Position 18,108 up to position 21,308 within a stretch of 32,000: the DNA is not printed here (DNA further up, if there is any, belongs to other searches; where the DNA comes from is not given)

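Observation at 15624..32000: Capsid-less integrated element: tyrosine integrase, FtsK/TraB-like translocase, wall hydrolases and a block of exported/membrane proteins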

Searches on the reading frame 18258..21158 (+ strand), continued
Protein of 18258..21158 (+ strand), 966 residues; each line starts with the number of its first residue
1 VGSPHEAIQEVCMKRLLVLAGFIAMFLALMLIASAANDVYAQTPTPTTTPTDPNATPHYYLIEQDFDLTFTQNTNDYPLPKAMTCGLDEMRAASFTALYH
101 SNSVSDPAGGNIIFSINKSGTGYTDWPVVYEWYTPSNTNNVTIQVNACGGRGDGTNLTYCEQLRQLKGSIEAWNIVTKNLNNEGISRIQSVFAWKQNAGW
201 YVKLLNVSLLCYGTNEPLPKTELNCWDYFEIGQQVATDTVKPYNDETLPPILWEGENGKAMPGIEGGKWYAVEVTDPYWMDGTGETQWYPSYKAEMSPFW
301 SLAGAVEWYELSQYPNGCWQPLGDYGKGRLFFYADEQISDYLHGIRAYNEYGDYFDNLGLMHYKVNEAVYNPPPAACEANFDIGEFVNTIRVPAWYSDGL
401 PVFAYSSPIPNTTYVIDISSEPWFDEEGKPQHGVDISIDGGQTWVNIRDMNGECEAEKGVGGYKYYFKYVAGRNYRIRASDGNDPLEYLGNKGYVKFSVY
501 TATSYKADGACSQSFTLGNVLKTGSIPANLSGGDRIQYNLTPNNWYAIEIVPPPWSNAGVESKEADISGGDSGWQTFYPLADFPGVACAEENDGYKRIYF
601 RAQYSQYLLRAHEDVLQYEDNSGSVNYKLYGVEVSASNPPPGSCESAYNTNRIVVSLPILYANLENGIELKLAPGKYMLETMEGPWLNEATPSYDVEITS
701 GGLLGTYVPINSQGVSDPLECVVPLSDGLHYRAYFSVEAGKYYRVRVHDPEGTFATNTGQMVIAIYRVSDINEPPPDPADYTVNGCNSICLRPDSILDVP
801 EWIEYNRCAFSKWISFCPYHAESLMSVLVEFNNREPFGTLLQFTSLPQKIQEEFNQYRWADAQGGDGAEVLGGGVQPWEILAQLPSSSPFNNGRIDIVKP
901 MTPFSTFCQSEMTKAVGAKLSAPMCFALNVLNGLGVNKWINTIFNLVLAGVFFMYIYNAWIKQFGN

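Call 90: fold_search(model_id=the predicted structure, library=viral)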
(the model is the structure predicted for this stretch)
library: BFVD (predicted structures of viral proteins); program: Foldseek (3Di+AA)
matches with E <= 10: 370; with E <= 0.001: 9
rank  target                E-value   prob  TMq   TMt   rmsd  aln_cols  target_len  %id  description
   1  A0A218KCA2            1.4e-05  0.82  0.10  0.10  38.9      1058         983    8  CBM-cenC domain-containing protein [Bacillus phage PBC2]
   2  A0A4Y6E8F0            1.4e-05  0.44  0.08  0.09  29.0       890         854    9  Uncharacterized protein [Vibrio phage Pontus]
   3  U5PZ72                4.2e-05  0.44  0.09  0.11  28.6       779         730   11  Uncharacterized protein [Bacillus phage Page]
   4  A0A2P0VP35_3          4.6e-05  0.75  0.14  0.11  27.0       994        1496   11  Fibronectin type III domain-containing protein [Tetraselmis virus 1]
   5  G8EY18                1.1e-04  0.28  0.08  0.06  28.1       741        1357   10  Uncharacterized protein [Synechococcus phage S-CAM8]
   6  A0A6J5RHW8            1.4e-04  0.11  0.06  0.05  42.1      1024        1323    8  Uncharacterized protein [uncultured Caudovirales phage]
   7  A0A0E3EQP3            3.4e-04  0.28  0.09  0.11  33.0       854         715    9  PA14 domain-containing protein [Synechococcus phage ACG-2014a]
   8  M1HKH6                4.7e-04  0.33  0.08  0.14  26.9       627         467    9  (no name in the UniProt tables at hand)
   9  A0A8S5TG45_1          4.7e-04  0.16  0.07  0.07  36.2       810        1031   10  BspA family leucine-rich repeat surface protein [Myoviridae sp. ctIty1]
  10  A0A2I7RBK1            1.3e-03  0.18  0.09  0.10  37.2       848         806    9  (no name in the UniProt tables at hand)
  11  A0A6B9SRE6            1.3e-03  0.12  0.07  0.08  33.0       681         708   10  (no name in the UniProt tables at hand)
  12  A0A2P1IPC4            2.0e-03  0.08  0.07  0.06  34.4      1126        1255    8  Genome polyprotein (Fragment) [Phacovirus sp.]
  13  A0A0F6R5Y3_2          2.4e-03  0.08  0.07  0.08  35.8       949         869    8  VrlC virulence-associated protein-like protein [Sinorhizobium phage phiM9]
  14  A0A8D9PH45            2.9e-03  0.15  0.09  0.08  28.5       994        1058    8  Polyprotein [Trillium govanianum cheravirus]
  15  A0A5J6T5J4            2.9e-03  0.10  0.07  0.05  40.5       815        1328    9  (no name in the UniProt tables at hand)
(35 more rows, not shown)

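Call 96: search_protein_families(library=pfam, max_evalue=10, proteins=[L020:16207-16815:-])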
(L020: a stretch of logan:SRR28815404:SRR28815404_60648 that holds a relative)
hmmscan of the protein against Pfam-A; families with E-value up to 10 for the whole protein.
L020:16207-16815:- (202 aa): 1 family
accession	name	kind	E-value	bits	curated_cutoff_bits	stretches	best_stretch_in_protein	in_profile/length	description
PF23793.1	LysC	-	0.045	14.1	27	1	17-60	1-38/69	Rz1-like lysis system protein LysC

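Call 112: search_protein_families(library=padloc, max_evalue=0.001, proteins=[window:18294-21158:+])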
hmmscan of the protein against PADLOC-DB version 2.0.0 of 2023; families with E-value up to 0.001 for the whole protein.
window:18294-21158:+ (954 aa): 0 families
